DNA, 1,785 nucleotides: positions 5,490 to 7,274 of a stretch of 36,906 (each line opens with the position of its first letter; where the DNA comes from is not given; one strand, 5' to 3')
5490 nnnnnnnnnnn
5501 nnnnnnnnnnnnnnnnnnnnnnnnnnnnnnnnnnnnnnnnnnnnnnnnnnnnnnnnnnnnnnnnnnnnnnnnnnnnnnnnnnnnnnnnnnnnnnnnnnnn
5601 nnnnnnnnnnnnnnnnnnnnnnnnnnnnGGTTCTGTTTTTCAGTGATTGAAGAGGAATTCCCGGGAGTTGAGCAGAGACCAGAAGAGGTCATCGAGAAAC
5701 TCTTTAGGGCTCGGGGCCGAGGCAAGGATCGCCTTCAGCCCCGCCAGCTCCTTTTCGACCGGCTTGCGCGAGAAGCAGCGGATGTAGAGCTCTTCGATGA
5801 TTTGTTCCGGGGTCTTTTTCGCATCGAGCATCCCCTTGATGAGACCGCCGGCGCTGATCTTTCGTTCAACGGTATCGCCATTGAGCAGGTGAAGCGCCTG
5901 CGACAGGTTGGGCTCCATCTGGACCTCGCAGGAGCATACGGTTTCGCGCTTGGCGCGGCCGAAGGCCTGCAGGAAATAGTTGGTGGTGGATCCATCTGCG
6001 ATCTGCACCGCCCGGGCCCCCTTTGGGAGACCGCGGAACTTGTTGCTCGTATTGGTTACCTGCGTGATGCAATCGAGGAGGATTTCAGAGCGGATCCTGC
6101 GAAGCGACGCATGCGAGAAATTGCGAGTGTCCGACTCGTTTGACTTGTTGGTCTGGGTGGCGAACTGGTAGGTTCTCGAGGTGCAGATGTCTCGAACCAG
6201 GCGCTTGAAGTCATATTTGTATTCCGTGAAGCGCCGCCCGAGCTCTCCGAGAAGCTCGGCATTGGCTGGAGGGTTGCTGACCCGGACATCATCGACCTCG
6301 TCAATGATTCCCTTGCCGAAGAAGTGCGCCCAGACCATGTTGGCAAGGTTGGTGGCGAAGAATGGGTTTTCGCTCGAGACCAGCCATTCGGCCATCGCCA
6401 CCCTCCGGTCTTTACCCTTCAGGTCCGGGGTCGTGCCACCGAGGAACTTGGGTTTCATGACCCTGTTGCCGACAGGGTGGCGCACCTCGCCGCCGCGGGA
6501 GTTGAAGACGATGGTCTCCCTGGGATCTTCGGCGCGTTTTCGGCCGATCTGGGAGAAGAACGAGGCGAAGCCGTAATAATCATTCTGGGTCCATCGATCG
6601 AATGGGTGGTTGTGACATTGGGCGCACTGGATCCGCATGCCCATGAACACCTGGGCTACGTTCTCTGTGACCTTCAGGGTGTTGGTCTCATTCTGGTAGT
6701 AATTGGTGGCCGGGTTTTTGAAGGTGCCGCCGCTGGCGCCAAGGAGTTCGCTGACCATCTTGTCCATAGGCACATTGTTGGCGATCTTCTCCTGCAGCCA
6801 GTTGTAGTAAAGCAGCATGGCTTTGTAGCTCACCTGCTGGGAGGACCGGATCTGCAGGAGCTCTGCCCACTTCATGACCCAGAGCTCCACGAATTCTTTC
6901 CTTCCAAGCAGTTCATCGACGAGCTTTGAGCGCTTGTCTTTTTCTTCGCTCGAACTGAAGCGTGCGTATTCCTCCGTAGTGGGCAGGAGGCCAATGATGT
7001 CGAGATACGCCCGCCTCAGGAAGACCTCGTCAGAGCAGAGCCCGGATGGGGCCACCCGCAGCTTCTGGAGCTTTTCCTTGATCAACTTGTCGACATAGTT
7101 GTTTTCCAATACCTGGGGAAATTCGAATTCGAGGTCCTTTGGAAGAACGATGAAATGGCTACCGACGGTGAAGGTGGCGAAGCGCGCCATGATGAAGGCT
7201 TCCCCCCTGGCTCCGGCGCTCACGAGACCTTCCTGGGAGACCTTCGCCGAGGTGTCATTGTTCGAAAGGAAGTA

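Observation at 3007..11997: Four-gene operon built entirely from exported proteins of unknown-function families (DUF1501, double-PPC, PSCyt2/PSD1, PSCyt1-WD40-coiled coil)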

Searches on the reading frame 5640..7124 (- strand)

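Call 64: search_protein_families(library=pfam, proteins=[window:5640-7124:-], max_evalue=10)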
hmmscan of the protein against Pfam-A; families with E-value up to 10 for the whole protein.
window:5640-7124:- (494 aa): 2 families
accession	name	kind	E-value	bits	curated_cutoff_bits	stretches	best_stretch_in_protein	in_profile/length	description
PF07583.16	PSCyt2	-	1.2e-48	166.3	29.8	1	11-193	2-207/209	Protein of unknown function (DUF1549)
PF07587.16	PSD1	-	2.3e-38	132.4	28.5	1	240-466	1-243/244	Protein of unknown function (DUF1553)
